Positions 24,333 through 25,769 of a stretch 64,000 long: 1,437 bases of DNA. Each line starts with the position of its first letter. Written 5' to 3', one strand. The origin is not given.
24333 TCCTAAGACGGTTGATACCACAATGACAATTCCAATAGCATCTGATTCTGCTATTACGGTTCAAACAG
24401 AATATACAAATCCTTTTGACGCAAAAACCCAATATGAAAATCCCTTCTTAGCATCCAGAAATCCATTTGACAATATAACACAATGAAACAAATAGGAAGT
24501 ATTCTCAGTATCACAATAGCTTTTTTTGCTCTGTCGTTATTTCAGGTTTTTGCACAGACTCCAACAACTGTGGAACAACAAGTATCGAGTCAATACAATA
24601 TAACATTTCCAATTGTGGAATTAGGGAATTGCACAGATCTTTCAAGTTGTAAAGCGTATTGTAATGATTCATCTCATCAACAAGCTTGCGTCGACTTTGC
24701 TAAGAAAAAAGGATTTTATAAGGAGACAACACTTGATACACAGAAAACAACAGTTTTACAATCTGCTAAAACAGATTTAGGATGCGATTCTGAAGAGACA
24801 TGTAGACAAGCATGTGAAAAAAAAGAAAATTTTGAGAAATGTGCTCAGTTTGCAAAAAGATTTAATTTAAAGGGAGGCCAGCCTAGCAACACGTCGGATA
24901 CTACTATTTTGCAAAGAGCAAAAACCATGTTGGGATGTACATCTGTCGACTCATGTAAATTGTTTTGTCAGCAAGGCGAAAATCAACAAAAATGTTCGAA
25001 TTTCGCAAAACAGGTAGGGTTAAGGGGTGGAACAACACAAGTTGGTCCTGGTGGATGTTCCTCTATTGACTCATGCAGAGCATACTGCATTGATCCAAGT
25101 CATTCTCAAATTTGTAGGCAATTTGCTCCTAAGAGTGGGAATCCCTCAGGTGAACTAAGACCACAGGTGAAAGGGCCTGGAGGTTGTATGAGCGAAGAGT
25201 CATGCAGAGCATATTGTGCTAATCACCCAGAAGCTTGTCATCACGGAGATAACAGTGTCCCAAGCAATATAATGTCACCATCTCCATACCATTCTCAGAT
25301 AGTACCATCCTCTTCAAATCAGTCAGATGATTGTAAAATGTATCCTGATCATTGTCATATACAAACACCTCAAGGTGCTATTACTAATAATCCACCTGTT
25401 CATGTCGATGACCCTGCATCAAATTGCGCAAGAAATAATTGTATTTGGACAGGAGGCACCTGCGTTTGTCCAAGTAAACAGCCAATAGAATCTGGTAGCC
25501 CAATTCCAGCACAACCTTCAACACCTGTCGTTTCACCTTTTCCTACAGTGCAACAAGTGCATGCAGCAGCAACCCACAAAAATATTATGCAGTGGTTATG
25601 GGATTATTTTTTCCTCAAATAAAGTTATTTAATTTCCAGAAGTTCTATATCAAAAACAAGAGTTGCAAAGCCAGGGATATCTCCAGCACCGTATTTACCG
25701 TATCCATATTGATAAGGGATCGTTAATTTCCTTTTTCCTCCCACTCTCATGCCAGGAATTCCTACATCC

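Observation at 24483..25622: Secreted protein built from five tandem Cys-rich modules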

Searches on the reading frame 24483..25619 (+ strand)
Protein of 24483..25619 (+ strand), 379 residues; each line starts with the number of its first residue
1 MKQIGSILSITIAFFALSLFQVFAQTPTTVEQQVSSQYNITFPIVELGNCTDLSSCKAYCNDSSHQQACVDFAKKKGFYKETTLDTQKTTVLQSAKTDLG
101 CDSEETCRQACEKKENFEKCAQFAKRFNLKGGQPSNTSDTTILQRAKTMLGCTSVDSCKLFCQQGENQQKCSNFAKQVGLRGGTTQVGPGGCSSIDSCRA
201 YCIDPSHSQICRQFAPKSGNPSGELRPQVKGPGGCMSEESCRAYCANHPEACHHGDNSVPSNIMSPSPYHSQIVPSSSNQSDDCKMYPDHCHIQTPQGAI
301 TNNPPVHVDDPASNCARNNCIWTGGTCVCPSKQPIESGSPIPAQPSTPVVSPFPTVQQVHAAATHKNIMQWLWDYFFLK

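Call 3: search_protein_families(library=pfam, proteins=[window:24483-25619:+], max_evalue=10)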
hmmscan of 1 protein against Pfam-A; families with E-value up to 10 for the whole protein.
window:24483-25619:+ (379 aa): 0 families

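Call 4: search_protein_families(library=ncbifam, proteins=[window:24483-25619:+], max_evalue=10)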
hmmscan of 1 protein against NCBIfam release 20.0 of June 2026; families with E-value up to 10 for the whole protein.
window:24483-25619:+ (379 aa): 1 family
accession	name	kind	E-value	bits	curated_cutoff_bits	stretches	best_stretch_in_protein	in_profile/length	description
TIGR02179.1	PorD_KorD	subfamily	0.082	13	60.05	1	26-66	3-43/78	2-oxoacid:acceptor oxidoreductase, delta subunit, pyruvate/2-ketoisovalerate family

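Call 5: search_solved_structures(query=window:24483-25619:+, max_evalue=10)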
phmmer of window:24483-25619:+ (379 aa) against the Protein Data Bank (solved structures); distinct sequences matched with E-value up to 10: 3.
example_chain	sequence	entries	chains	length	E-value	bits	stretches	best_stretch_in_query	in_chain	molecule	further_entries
1p8a_A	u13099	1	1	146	0.35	13.3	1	45-110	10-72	protein tyrosine phosphatase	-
8xt8_A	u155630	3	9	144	0.98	11.8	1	46-110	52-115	MarR family transcriptional regulator | MarR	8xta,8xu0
8xt8_B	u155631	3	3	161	1.1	11.6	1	46-110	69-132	MarR family transcriptional regulator | MarR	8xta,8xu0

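Call 7: find_homologous_proteins(query=window:24483-25619:+)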
Query window:24483-25619:+ (379 aa): 974 proteins with E <= 0.001 among 1480 candidates; the best 120 are listed.
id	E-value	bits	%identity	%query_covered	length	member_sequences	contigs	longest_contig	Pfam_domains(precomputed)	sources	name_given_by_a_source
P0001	2.2e-262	888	100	100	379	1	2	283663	-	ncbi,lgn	-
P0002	1.9e-139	483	58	96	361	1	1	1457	-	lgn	-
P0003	2.0e-93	332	45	94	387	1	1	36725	-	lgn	-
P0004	3.7e-88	314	53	67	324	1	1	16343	-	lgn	-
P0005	1.0e-86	310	43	99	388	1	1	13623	-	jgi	-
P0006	2.1e-83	299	41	99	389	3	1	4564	-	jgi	jgi:hypothetical protein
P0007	4.0e-83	298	43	100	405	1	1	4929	-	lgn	-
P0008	6.0e-80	287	42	100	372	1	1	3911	-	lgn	-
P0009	4.1e-76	275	40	89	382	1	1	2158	-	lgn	-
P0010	4.2e-76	275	40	94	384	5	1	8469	-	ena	-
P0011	1.1e-75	273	52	65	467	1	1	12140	-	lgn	-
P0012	5.0e-75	271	39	99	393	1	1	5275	-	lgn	-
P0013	5.3e-75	271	40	99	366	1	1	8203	-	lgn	-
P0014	1.2e-74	270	40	94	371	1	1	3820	-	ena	-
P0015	1.6e-74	270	39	98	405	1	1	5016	-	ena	-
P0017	5.0e-74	268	46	70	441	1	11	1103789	-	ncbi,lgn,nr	ncbi:MAG: hypothetical protein HYW86_00760 [Candidatus Roizmanbacteria bacterium]|nr:MAG: hypothetic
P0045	6.8e-70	254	39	100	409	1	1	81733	-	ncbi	-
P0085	3.4e-67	245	40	77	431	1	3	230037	-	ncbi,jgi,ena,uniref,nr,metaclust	ncbi:MAG: hypothetical protein US11_C0001G0008 [Candidatus Roizmanbacteria bacterium GW2011_GWA2_36_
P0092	1.2e-66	244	47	66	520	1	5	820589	-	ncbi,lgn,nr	ncbi:MAG: hypothetical protein HYW45_03745 [Candidatus Daviesbacteria bacterium]|nr:MAG: hypothetica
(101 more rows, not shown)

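Call 14: find_encoding_contigs(protein=P0017, flank=5000, max_places=2)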
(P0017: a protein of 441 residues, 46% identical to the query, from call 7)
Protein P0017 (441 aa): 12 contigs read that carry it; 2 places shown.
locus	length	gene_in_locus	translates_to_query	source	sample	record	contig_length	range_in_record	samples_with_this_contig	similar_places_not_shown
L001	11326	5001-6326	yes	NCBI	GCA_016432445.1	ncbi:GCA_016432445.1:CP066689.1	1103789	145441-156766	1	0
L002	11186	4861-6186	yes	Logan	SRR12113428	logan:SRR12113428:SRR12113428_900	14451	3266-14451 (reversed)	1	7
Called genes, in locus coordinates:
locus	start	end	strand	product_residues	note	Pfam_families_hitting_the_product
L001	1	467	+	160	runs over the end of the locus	PF01980:TrmO_N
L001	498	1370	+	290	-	PF05048:NosD, PF13229:Beta_helix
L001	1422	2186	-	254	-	-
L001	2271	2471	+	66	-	-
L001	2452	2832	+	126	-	PF07883:Cupin_2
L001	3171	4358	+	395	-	PF04851:ResIII, PF00270:DEAD, PF00271:Helicase_C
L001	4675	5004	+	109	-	-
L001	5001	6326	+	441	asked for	-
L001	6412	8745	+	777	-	PF02190:LON_substr_bdg, PF00004:AAA, PF07728:AAA_5 (weak), PF22667:Lon_lid, PF05362:Lon_C, PF13541:ChlI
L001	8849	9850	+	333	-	PF00152:tRNA-synt_2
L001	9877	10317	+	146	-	PF00383:dCMP_cyt_deam_1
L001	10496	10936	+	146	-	-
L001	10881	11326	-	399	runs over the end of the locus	PF00571:CBS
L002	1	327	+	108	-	?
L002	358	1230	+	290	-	PF05048:NosD, PF13229:Beta_helix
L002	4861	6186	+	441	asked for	-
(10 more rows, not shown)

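Call 15: find_encoding_contigs(protein=P0092, flank=5000, max_places=2)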
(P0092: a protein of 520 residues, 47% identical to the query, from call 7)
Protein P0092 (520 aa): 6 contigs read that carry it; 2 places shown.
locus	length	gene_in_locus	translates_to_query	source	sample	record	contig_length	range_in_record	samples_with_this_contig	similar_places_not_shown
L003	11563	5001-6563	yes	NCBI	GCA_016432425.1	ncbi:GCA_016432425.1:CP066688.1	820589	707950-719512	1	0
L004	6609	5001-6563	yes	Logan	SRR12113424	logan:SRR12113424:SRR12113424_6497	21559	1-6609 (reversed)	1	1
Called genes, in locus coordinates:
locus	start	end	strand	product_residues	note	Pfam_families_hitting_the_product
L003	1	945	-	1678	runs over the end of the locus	-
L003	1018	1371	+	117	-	PF18908:DUF5663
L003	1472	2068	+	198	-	-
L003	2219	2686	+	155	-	-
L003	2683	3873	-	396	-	PF00579:tRNA-synt_1b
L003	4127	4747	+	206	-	-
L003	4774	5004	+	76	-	-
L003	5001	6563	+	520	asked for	-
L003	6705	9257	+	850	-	PF00912:Transgly, PF00905:Transpeptidase, PF17957:Big_7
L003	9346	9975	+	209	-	PF04294:VanW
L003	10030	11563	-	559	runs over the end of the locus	PF03483:B3_4, PF03484:B5, PF17759:tRNA_synthFbeta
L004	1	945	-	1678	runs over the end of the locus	-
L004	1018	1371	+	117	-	PF18908:DUF5663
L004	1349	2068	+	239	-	-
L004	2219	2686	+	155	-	-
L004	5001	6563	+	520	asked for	-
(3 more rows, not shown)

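Call 19: find_encoding_contigs(protein=P0085, flank=4000, max_places=1)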
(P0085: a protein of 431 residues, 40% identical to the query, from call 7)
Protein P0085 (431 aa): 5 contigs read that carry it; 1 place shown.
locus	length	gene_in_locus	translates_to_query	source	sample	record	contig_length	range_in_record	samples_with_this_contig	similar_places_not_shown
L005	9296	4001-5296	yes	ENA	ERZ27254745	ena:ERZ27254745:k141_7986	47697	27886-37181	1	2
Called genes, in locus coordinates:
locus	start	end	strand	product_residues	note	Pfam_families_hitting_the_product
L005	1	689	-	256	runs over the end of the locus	PF01978:TrmB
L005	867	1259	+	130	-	-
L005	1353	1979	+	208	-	PF12389:Peptidase_M73 (weak)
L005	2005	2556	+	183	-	PF10502:Peptidase_S26 (faint)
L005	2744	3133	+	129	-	-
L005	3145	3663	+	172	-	-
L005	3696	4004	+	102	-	-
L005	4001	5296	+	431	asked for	-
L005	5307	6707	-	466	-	PF13231:PMT_2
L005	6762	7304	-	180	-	-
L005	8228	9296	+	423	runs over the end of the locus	PF13506:Glyco_transf_21, PF00535:Glycos_transf_2, PF10111:Glyco_tranf_2_2, PF13641:Glyco_tranf_2_3, PF13632:Glyco_trans_2_3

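Call 20: find_encoding_contigs(protein=P0045, flank=4000, max_places=1)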
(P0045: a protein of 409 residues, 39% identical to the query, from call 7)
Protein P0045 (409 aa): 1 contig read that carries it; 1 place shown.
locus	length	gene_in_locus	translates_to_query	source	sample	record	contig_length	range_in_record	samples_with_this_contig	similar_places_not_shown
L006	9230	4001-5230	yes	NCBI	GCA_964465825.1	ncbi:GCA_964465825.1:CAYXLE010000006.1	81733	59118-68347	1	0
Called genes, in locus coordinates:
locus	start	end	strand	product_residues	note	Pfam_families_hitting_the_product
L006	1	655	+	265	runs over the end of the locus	-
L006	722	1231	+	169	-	-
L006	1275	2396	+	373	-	PF13167:GTP-bdg_N, PF16360:GTP-bdg_M, PF03193:RsgA_GTPase (faint), PF01926:MMR_HSR1, PF02421:FeoB_N (weak)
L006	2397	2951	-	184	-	PF08271:Zn_Ribbon_TF (faint), PF01396:Zn_ribbon_Top1 (faint)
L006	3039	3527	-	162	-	-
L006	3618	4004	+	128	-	-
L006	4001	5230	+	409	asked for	-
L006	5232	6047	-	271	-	PF14023:Bestrophin-like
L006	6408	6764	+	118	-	-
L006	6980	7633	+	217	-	PF01863:YgjP-like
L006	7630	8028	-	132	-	PF01894:YjbQ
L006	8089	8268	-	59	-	-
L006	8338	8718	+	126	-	PF08327:AHSA1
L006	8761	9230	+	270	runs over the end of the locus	-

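Call 25: find_related_loci(query=A1, collection=genome_contigs, flank=4000)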
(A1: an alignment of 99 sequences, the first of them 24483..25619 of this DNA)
Query A1 (379 aa) in genome_contigs; peptide patterns used: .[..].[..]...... (x = any residue, [..] = any of these).
146 stretches matched a pattern; 57 encode a relative of the query (tblastn E <= 1e-3); 57 distinct loci.
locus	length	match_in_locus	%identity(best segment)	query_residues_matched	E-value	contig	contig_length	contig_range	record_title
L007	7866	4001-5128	41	4-377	6e-86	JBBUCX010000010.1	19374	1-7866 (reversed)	MAG: Patescibacteria group bacterium isolate H51-bin115_1 H51_bin115_1_000000000010, whole genome shotgun sequence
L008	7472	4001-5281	37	8-379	2e-80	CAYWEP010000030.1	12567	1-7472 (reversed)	MAG TPA_asm: uncultured Gammaproteobacteria bacterium isolate SRP269290_co3_1003 genome assembly, contig: NODE_6027_leng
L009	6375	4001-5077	41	8-376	2e-77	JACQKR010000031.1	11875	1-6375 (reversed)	MAG: Candidatus Levyibacteriota bacterium isolate NC_groundwater_1182_Ag_S-0.1um_43_56 S_p1_S3_coassembly_k141_1414363,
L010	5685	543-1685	38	1-377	2e-76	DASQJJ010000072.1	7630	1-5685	MAG TPA_asm: Candidatus Eisenbacteria bacterium isolate SMAG_U11883 k141_2719066, whole genome shotgun sequence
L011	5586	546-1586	37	4-341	4e-75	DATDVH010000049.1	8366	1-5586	MAG TPA_asm: Patescibacteria group bacterium isolate SMAG_U8079 k141_1526482, whole genome shotgun sequence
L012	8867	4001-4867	43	7-291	1e-74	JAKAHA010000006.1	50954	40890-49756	MAG: bacterium isolate WY2.bin75 NODE_828_length_50954_cov_2.242037, whole genome shotgun sequence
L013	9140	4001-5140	36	1-330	4e-73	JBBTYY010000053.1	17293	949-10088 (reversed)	MAG: Patescibacteria group bacterium isolate H52-bin050_1 H52_bin050_1_000000000053, whole genome shotgun sequence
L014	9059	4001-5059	38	7-377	1e-72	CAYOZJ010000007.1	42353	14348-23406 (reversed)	MAG TPA_asm: uncultured Gammaproteobacteria bacterium isolate SRP200132_co1_666 genome assembly, contig: NODE_1495_lengt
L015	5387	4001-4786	43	3-266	8e-73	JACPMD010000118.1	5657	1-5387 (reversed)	MAG: Candidatus Roizmanbacteria bacterium isolate NC_groundwater_539_Ag_S-0.1um_39_6 S35_SO-1_scaffold_446765, whole gen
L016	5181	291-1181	44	7-304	2e-72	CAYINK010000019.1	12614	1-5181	MAG TPA_asm: uncultured Gammaproteobacteria bacterium isolate ERP119705_co25_345 genome assembly, contig: NODE_4006_leng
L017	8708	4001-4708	47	12-260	2e-72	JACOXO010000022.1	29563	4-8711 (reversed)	MAG: Candidatus Gottesmanbacteria bacterium isolate NC_groundwater_155_Ag_S-0.1um_35_9 S4_GD2017_2_S1_scaffold_934, whol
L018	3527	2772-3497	47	1-252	9e-72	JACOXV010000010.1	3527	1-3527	MAG: Candidatus Levyibacteriota bacterium isolate NC_groundwater_162_Ag_S-0.1um_38_10 S4_GD2017_2_S1_scaffold_34364, who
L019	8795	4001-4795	46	35-298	1e-71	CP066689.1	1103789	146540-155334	MAG: Candidatus Roizmanbacteria bacterium isolate NC_groundwater_538_Ag_S-0.1um_35_236 chromosome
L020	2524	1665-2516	44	20-291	6e-73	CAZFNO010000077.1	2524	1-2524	MAG TPA_asm: uncultured Gammaproteobacteria bacterium isolate binchicken_co134_351 genome assembly, contig: NODE_96262_l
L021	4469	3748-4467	47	7-254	8e-72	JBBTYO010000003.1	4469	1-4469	MAG: Patescibacteria group bacterium isolate H41-bin094_1 H41_bin094_1_000000000003, whole genome shotgun sequence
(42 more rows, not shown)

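Call 35: predict_structure(alignment_id=A1)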
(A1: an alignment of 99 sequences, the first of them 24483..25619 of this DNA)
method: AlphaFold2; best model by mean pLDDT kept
length: 379 residues; sequences in the alignment: 99
mean_pLDDT: 75.0   pTM: 0.39
mean pLDDT of the five models: 75.0, 74.9, 74.8, 73.8, 73.7
residues with pLDDT >= 90: 143; 70-90: 108; 50-70: 45; < 50: 83
segments of 3 or more residues with pLDDT < 50: 133-137, 218-226, 255-274, 276-279, 293-305, 333-353, 358-364
pLDDT, mean of each block of 10 residues (from residue 1): 80 81 55 79 94 93 93 94 93 97 95 92 90 54 93 93 92 89 72 82 89 64 50 83 91 55 36 40 72 45 53 92 93 46 40 47 63 82
secondary structure, 60 per line:
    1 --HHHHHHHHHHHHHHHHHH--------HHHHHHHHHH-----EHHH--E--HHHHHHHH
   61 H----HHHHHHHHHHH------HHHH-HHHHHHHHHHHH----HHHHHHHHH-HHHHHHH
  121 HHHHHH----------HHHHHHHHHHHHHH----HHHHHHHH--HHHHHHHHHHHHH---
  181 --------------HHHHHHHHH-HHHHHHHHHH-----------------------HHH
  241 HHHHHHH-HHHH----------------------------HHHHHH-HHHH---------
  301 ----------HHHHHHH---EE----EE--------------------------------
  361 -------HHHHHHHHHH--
elements in order: H3-20 H29-38 H53-61 H66-76 H83-86 H88-99 H104-112 H114-126 H137-150 H155-162 H165-177 H195-203 H205-214 H238-247 H249-252 H281-286 H288-291 H311-317 H368-377

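Call 42: search_solved_structures(query=A1, max_evalue=10)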
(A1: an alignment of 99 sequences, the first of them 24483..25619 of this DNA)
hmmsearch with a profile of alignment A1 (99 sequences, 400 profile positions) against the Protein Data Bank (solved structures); distinct sequences matched with E-value up to 10: 0.
